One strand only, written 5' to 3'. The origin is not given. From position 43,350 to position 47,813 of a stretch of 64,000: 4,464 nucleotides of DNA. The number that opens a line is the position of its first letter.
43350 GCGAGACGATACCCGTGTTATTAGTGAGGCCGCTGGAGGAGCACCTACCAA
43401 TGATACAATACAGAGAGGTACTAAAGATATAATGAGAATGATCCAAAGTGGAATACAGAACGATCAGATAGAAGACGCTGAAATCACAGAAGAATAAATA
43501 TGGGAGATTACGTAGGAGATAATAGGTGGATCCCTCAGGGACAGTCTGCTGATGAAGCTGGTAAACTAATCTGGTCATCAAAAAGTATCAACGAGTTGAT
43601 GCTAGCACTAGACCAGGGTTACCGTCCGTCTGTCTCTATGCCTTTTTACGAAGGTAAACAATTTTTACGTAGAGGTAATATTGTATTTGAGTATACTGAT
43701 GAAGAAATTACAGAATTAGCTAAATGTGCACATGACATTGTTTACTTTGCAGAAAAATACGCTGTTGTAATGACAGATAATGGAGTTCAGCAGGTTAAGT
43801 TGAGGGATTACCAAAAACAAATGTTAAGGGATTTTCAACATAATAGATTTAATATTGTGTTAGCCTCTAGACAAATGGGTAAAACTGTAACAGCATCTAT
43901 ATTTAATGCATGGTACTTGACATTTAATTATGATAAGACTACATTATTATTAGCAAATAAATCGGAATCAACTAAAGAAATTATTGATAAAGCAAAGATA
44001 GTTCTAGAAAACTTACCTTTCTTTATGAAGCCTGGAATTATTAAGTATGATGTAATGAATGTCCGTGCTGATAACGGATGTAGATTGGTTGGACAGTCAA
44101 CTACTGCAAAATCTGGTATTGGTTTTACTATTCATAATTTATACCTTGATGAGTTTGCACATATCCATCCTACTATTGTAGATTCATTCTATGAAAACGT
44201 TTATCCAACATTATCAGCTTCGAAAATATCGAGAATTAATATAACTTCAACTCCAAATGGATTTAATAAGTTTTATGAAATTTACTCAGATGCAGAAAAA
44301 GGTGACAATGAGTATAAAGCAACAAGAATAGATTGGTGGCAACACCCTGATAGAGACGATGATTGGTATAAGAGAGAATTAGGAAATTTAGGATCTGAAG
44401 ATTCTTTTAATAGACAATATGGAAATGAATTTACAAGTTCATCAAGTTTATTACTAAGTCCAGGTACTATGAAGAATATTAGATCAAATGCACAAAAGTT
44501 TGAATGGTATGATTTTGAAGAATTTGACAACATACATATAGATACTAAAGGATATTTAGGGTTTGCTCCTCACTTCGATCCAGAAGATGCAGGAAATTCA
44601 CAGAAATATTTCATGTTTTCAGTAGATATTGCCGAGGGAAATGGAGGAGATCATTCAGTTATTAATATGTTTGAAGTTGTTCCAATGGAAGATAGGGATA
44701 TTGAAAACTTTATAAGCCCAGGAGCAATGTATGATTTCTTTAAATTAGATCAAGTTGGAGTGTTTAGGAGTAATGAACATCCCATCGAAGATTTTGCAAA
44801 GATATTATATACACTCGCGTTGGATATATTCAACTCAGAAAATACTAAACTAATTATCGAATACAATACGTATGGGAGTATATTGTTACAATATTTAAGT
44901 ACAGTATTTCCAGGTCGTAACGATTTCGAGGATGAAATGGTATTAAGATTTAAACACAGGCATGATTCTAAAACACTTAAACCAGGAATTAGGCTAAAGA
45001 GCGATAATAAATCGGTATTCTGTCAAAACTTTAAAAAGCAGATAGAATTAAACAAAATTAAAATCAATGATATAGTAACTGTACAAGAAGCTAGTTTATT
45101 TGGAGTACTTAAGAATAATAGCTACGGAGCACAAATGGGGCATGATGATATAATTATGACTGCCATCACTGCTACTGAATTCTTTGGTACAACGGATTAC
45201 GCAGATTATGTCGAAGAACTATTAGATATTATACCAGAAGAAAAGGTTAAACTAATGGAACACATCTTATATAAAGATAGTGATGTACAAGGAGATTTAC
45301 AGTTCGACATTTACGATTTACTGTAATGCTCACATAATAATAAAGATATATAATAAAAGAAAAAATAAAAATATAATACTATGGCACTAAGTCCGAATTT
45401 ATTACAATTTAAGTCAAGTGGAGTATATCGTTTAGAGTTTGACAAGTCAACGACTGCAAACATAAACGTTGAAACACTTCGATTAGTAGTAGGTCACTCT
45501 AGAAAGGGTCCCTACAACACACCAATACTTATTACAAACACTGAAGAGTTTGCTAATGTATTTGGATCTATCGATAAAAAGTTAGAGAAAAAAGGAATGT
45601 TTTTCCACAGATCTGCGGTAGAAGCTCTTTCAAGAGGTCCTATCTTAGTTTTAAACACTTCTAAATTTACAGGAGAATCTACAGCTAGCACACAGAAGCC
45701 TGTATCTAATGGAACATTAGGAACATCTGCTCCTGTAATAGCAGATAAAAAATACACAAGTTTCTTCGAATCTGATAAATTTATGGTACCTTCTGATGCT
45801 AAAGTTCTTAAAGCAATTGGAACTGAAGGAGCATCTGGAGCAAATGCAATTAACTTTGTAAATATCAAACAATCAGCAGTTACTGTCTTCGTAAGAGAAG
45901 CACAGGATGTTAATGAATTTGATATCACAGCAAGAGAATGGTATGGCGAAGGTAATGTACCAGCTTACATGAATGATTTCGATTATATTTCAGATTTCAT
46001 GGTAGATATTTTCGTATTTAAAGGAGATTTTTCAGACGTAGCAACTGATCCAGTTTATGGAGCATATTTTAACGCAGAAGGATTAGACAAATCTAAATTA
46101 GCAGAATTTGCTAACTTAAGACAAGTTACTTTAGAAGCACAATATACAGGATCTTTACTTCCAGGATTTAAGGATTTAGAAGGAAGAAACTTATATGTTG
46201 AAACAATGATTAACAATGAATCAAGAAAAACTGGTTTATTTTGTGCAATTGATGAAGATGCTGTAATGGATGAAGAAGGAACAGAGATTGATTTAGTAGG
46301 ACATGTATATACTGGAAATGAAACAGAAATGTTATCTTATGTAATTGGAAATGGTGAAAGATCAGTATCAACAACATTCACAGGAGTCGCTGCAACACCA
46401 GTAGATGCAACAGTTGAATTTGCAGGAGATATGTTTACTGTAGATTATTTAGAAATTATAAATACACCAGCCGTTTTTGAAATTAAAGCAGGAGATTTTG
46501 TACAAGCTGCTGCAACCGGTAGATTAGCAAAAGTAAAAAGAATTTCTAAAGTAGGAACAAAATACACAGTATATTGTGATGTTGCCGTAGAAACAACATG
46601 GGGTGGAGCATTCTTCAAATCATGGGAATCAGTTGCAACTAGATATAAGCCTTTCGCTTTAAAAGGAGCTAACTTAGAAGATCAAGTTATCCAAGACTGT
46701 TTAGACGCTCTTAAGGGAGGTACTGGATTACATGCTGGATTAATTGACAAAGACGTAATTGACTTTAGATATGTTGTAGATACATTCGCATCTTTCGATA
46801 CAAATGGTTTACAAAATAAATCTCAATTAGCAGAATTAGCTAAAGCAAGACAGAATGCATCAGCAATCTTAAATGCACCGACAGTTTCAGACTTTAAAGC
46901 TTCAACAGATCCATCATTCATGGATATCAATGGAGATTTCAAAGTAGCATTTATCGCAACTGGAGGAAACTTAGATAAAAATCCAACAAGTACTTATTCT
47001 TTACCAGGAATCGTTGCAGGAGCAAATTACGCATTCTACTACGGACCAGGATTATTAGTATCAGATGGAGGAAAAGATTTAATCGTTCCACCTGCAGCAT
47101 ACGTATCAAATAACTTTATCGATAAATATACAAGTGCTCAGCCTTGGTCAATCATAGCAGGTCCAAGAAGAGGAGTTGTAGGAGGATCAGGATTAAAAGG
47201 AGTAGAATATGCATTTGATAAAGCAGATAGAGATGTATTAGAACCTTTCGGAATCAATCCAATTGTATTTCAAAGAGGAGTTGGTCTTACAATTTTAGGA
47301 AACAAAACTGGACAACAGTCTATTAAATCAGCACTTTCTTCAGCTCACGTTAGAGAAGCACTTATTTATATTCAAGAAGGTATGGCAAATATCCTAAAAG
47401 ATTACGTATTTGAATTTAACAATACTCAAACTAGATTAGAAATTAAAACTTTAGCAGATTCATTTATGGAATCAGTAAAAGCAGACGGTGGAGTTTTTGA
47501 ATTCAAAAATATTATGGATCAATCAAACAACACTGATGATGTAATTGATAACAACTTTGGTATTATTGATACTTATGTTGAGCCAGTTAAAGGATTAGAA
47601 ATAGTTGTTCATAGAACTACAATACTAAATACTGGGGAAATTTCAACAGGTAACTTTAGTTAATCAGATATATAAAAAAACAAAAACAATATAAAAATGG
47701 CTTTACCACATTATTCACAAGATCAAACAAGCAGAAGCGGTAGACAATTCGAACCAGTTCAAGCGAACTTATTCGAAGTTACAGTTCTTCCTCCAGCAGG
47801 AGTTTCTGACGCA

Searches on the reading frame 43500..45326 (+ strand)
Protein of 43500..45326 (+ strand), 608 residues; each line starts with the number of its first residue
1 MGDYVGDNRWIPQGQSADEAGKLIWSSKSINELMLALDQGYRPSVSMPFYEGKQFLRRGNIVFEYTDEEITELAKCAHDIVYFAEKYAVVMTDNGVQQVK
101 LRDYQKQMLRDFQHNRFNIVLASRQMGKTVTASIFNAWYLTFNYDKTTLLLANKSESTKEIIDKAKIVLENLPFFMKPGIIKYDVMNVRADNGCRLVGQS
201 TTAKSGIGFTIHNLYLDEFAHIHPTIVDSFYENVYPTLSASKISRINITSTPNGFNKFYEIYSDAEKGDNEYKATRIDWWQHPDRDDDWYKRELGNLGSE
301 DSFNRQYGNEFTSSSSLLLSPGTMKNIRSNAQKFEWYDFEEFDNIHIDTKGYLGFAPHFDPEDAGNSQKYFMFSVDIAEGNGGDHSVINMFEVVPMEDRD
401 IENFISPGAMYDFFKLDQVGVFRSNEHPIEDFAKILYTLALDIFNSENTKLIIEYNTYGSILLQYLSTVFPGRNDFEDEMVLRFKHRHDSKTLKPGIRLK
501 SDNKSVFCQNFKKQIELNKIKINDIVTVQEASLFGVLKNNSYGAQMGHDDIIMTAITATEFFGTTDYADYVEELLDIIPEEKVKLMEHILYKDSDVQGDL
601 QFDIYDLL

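Call 78: search_protein_families(library=phrogs, proteins=[window:43500-45326:+], max_evalue=0.001)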
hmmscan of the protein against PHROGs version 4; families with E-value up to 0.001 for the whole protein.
window:43500-45326:+ (608 aa): 7 families
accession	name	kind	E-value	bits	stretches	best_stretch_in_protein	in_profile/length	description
phrog_5989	-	head and packaging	6.8e-53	181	1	50-308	91-331/347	terminase large subunit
phrog_36964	-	head and packaging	4.8e-41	141.7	2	129-325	435-644/890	terminase large subunit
phrog_2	-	head and packaging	5.4e-33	115.7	1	100-395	265-506/807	terminase large subunit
phrog_38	-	head and packaging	7.6e-13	49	1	70-189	266-383/760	terminase large subunit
phrog_9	-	head and packaging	7e-11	42.7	1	77-292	185-405/812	terminase large subunit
phrog_24361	-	head and packaging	1.5e-07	32.3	1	447-564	25-140/162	terminase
phrog_7579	-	head and packaging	5.4e-07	30.1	1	102-280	4-176/239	terminase large subunit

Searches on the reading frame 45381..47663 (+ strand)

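Call 78: search_protein_families(library=phrogs, proteins=[window:45381-47663:+], max_evalue=0.001)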
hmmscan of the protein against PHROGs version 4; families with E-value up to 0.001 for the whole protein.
window:45381-47663:+ (760 aa): 5 families
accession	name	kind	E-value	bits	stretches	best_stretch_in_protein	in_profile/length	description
phrog_34521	-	tail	4.4e-126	423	2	447-751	650-953/962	tail sheath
phrog_23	-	tail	1.5e-34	120.6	1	9-752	22-466/496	tail sheath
phrog_10581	-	tail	2.6e-27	96.5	1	543-750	696-911/915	tail sheath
phrog_17610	-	tail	8.2e-12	44.7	1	522-745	878-1103/1135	tail sheath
phrog_673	-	head and packaging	0.00028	21.9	1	333-386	55-103/260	head scaffolding protein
